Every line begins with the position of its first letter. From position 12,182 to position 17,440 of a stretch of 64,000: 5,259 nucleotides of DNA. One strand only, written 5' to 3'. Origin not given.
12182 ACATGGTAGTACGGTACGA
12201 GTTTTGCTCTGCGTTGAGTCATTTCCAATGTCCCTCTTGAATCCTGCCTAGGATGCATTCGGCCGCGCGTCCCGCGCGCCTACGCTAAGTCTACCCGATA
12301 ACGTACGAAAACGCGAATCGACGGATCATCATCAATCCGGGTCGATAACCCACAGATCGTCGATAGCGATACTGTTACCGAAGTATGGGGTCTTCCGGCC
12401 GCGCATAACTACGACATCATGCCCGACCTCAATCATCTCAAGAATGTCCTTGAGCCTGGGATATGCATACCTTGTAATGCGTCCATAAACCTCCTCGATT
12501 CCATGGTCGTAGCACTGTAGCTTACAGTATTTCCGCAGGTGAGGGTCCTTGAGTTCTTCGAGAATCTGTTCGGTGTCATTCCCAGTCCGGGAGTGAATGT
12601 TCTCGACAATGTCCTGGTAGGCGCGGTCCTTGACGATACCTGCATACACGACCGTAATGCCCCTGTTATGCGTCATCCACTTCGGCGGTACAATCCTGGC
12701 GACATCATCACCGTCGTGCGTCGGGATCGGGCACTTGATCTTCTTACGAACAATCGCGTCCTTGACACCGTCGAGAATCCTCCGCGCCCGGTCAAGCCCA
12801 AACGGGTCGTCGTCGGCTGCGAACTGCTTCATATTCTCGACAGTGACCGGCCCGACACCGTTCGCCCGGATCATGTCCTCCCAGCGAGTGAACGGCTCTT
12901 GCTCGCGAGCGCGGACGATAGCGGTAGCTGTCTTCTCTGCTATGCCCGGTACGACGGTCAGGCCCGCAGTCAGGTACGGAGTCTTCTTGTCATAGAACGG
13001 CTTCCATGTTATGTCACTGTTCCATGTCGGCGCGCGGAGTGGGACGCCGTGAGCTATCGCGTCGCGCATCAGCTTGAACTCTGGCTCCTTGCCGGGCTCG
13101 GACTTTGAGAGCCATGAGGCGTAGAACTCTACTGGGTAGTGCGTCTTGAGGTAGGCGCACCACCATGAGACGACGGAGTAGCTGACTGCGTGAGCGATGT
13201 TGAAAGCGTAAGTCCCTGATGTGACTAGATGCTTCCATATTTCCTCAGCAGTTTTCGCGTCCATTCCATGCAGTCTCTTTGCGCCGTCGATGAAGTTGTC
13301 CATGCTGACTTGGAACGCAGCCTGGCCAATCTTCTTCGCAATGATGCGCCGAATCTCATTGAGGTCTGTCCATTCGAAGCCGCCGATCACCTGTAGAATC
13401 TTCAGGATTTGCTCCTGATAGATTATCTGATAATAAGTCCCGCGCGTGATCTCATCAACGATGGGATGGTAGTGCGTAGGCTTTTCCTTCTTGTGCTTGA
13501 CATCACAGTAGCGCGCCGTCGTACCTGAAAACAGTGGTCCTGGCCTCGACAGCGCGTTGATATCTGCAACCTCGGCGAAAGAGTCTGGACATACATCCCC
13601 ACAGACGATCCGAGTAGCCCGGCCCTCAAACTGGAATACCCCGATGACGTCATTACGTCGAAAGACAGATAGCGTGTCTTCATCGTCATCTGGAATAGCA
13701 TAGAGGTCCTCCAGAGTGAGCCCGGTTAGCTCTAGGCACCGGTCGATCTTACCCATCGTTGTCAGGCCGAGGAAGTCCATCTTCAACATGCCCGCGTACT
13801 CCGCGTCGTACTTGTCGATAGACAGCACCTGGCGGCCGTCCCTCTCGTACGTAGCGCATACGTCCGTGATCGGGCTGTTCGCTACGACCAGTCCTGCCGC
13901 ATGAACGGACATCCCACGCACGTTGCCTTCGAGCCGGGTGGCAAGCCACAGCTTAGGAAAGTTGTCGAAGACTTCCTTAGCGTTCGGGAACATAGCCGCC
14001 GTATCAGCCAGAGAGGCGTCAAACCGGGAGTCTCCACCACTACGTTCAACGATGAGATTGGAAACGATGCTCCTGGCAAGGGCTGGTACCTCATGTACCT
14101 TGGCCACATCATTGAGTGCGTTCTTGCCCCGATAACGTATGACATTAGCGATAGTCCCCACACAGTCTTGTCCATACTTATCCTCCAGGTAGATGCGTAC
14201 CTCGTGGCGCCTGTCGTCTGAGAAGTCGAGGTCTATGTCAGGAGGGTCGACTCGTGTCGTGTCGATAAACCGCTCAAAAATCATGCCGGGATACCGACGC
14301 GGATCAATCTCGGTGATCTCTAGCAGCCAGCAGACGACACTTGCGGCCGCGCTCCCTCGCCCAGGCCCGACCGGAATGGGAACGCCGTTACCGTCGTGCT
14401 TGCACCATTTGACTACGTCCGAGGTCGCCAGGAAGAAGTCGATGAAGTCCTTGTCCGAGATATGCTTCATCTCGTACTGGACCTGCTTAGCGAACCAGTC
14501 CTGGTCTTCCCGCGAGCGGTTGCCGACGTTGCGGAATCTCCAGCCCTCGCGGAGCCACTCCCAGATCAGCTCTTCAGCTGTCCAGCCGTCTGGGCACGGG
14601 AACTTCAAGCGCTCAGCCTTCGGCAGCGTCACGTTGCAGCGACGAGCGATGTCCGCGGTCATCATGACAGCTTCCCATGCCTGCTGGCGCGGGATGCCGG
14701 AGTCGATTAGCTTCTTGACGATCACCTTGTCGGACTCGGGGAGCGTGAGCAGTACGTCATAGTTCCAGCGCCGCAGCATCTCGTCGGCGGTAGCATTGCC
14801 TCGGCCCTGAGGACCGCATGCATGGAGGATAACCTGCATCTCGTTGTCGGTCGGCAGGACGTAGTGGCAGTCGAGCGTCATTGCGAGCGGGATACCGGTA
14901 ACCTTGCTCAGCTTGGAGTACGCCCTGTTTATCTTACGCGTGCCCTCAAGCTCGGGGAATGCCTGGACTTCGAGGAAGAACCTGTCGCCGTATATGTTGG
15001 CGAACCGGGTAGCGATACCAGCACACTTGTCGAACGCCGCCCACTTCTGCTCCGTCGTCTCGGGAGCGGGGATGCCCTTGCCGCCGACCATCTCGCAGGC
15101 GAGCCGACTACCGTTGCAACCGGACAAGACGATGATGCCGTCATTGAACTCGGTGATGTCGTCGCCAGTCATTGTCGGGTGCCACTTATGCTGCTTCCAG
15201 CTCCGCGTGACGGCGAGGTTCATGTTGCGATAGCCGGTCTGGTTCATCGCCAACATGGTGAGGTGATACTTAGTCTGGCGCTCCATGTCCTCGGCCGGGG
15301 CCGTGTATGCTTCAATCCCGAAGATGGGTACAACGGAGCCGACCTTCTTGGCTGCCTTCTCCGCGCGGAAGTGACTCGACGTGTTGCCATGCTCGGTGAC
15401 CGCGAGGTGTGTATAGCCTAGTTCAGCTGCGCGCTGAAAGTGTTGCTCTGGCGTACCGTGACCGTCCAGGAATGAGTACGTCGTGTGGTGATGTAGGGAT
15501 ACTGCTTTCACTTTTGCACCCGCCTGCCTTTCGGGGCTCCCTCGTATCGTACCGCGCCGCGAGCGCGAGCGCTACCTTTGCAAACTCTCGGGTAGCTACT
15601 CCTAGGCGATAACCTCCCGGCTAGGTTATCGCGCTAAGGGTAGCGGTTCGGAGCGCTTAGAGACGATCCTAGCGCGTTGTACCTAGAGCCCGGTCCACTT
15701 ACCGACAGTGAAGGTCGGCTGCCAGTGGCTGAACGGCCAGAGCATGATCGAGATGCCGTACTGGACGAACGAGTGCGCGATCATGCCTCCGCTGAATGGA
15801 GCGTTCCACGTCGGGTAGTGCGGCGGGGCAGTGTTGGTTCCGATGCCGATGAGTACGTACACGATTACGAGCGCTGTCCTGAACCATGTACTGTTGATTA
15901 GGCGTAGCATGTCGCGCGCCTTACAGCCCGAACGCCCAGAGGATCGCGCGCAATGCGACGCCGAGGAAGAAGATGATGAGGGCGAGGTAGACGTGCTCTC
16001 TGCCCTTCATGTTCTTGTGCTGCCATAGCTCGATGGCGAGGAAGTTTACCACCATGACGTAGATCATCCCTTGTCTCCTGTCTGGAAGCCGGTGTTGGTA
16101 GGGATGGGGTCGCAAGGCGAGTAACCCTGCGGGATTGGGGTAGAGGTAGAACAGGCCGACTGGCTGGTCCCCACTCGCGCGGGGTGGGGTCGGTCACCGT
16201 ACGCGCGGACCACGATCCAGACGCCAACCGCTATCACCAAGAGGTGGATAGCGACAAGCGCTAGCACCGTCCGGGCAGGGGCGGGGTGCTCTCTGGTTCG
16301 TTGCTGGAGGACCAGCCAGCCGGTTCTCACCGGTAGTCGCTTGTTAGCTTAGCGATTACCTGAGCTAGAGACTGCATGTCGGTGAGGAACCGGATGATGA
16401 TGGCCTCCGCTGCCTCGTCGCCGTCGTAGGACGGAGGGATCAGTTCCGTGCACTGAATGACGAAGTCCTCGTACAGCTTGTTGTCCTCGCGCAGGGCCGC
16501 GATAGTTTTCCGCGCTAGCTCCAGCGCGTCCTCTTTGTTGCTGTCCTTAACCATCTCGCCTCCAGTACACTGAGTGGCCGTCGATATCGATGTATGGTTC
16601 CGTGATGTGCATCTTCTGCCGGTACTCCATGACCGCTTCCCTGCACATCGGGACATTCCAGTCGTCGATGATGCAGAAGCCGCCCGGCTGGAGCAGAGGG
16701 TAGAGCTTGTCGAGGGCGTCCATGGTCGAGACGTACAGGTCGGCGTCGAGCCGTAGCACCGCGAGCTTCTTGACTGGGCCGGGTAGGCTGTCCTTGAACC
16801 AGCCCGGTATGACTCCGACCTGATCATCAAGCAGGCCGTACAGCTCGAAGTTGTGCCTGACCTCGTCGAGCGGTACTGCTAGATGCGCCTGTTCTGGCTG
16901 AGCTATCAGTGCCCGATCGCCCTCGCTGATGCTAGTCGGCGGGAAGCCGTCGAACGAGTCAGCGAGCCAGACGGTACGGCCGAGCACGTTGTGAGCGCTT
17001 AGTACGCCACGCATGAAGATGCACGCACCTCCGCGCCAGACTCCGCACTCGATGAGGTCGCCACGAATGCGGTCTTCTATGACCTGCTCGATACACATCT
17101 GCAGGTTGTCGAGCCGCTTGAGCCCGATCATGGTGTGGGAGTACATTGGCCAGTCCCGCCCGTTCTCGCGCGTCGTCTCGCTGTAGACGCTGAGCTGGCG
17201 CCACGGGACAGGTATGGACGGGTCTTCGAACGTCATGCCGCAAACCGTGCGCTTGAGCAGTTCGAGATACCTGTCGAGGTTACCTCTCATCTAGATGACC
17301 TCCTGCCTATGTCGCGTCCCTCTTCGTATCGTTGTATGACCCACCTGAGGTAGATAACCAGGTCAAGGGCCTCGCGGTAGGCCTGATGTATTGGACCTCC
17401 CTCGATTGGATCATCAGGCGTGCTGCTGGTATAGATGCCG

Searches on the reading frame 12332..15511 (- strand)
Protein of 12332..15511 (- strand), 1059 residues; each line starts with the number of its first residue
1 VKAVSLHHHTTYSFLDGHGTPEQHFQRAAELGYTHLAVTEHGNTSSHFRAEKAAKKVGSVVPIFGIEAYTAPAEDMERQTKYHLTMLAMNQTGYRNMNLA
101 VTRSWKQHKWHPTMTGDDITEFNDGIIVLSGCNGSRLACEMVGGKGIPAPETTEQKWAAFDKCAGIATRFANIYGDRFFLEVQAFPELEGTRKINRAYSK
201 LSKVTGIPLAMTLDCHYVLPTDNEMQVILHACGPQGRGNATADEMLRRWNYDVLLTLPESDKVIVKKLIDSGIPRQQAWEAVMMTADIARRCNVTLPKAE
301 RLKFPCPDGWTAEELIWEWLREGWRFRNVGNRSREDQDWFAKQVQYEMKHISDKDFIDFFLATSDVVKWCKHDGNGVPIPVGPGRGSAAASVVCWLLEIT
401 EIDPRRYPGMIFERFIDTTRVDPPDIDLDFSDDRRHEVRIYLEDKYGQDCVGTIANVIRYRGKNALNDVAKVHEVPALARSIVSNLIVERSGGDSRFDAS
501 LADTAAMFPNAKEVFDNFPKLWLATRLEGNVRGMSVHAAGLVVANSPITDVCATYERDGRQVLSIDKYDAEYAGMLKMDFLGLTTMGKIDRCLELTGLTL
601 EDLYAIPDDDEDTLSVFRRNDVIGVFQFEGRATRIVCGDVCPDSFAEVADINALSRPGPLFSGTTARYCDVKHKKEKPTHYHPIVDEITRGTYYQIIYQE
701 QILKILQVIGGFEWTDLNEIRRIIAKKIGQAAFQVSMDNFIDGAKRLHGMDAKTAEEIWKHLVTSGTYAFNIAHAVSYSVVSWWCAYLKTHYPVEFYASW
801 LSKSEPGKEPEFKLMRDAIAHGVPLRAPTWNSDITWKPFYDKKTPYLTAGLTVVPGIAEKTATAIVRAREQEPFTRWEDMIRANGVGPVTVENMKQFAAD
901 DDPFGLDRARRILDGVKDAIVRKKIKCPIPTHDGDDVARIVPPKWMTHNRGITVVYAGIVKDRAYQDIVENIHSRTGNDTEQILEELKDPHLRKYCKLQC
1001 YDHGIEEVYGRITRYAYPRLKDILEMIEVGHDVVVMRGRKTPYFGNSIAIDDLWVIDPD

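Call 10: search_protein_families(library=pfam, proteins=[window:12332-15511:-], max_evalue=0.01)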
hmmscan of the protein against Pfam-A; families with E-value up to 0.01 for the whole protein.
window:12332-15511:- (1059 aa): 5 families
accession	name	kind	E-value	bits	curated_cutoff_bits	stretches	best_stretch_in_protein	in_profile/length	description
PF07733.18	DNA_pol3_alpha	-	1.2e-61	209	23.9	1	335-582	18-260/260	Bacterial DNA polymerase III alpha NTPase domain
PF17657.6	DNA_pol3_finger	-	6e-34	117.2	22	1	589-746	5-164/166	Bacterial DNA polymerase III alpha subunit finger domain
PF02811.25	PHP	-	2.2e-28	100.1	26.4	1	6-183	2-162/164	PHP domain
PF12836.13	HHH_3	-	6.7e-07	29.8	27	1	851-897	16-63/65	Helix-hairpin-helix motif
PF14579.12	HHH_6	-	0.00013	22.5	25.6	1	844-897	22-74/90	Helix-hairpin-helix motif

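Call 36: search_dna_similar(query=window:12332-15511:-, collection=phages, mode=protein, max_rows=15)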
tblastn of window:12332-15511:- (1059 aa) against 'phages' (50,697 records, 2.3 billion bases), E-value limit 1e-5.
Records with a match: 1418; places in all: 1426; records where one place covers at least 80% of the query: 794.
Best place of each record, by identity: <60% 1418.
By first word of the organism name: Pseudomonas 302; Mycobacterium 281; Streptomyces 211; Gordonia 132; Bacillus 99; Bacteriophage 47; Staphylococcus 44; Microbacterium 36; Escherichia 31; Rhodococcus 22; and 57 more.
By host as written in the record: Mycobacterium smegmatis mc2 155 203; Pseudomonas aeruginosa 118; - 101; Pseudomonas aeruginosa PAO1 86; Streptomyces griseus ATCC 10137 81; Gordonia terrae 3612 65; Streptomyces lividans JI 1326 44; Mycobacterium smegmatis mc#155 37; and 238 more.
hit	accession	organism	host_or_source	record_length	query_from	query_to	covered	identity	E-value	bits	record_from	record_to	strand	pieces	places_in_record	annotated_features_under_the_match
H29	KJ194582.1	Mycobacterium phage Hawkeye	Mycobacterium smegmatis mc2 155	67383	1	1059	100%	46.9%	0e+0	938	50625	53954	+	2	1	75: DNA polymerase III alpha subunit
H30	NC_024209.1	Mycobacterium phage Hawkeye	Mycobacterium smegmatis mc2 155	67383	1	1059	100%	46.9%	0e+0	938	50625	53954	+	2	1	75: DNA polymerase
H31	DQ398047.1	Mycobacterium phage PBI1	Mycobacterium sp.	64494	1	1059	100%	46.4%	0e+0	940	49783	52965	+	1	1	63: hypothetical protein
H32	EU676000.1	Mycobacterium phage Adjutor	Mycobacterium sp.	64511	1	1059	100%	46.4%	0e+0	940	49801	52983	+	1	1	65: DNA polymerase III alpha subunit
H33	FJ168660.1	Mycobacterium phage Butterscotch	Mycobacterium smegmatis mc2 155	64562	1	1059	100%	46.4%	0e+0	940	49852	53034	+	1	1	65: DNA polymerase III alpha subunit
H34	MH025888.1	Mycobacterium phage BigMama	Mycobacterium smegmatis mc2 155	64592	1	1059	100%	46.4%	0e+0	940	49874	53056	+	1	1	65: DNA polymerase III alpha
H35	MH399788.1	Mycobacterium phage Visconti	Mycobacterium smegmatis mc2 155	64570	1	1059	100%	46.4%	0e+0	940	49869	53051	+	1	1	68: DNA polymerase III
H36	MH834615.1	Mycobacterium phage KandZ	Mycobacterium smegmatis mc2 155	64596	1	1059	100%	46.4%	0e+0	940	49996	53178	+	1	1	65: DnaE-like DNA polymerase III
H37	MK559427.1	Mycobacterium phage Delton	Mycobacterium smegmatis mc#155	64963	1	1059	100%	46.4%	0e+0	940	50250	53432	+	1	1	67: DnaE-like DNA polymerase III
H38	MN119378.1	Mycobacterium phage Penelope2018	Mycobacterium smegmatis mc2 155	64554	1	1059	100%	46.4%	0e+0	940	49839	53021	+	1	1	67: DnaE-like DNA polymerase III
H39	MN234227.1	Mycobacterium phage Giuseppe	Mycobacterium smegmatis mc#155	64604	1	1059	100%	46.4%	0e+0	940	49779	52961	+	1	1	68: DnaE-like DNA polymerase III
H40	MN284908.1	Mycobacterium phage Helpful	Mycobacterium smegmatis mc2 155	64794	1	1059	100%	46.4%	0e+0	940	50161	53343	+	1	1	70: DnaE-like DNA polymerase III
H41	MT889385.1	Mycobacterium phage Thoth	Mycobacterium smegmatis mc#155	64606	1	1059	100%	46.4%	0e+0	940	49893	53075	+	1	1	67: DnaE-like DNA polymerase III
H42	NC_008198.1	Mycobacterium phage PBI1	Mycobacterium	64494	1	1059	100%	46.4%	0e+0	940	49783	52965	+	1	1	DNA polymerase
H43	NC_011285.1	Mycobacterium phage Troll4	Mycobacterium smegmatis mc2 155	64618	1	1059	100%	46.4%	0e+0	940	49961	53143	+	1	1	66: DNA polymerase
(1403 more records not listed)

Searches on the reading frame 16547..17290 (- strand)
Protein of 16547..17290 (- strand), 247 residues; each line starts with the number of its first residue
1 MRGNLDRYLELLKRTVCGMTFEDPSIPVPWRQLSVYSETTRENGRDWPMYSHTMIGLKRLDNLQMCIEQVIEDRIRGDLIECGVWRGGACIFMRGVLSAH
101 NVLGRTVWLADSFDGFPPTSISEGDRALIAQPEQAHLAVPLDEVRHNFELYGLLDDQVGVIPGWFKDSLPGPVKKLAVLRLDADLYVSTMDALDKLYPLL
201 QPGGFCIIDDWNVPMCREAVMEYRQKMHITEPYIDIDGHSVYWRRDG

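Call 9: search_protein_families(library=pfam, proteins=[window:16547-17290:-], max_evalue=0.01)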
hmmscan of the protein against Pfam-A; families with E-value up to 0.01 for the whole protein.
window:16547-17290:- (247 aa): 2 families
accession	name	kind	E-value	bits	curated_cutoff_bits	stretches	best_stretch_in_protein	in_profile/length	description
PF05711.17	TylF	-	6.2e-86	288.3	23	1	34-245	50-264/264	Macrocin-O-methyltransferase (TylF)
PF13578.12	Methyltransf_24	-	3.2e-05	25.2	26.3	1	80-211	1-105/105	Methyltransferase domain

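Call 42: find_related_loci(query=window:16547-17290:-, collection=viral_contigs, flank=6000)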
Query window:16547-17290:- (247 aa) in viral_contigs; peptide patterns used: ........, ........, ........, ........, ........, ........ (x = any residue, [..] = any of these).
38 stretches matched a pattern; 32 encode a relative of the query (tblastn E <= 1e-3); 32 distinct loci.
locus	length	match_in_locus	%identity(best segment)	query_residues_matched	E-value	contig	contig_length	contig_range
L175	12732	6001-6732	66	4-247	3e-112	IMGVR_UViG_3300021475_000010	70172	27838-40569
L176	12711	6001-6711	67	8-245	9e-108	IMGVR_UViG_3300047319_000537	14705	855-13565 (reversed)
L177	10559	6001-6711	67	8-245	9e-108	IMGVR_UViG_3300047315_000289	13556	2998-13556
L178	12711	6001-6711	62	8-245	3e-100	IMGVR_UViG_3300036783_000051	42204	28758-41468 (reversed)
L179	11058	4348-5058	63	8-245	1e-98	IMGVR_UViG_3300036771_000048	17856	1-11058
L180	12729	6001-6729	56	8-246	5e-82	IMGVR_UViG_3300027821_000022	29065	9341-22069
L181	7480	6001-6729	56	8-246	5e-82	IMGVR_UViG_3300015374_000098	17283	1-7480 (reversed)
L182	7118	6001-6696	55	9-244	2e-75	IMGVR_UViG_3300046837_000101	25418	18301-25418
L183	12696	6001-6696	54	9-244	1e-75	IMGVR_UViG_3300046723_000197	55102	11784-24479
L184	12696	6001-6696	54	9-244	8e-74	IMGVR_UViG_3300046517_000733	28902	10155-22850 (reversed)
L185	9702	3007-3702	54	9-244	8e-74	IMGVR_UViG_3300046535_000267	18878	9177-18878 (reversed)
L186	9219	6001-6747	47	1-246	1e-69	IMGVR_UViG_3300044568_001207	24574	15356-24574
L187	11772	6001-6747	46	1-246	1e-68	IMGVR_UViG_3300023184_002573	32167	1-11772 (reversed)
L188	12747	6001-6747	46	1-246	2e-68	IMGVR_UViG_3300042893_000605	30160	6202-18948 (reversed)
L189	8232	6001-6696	54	9-244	1e-75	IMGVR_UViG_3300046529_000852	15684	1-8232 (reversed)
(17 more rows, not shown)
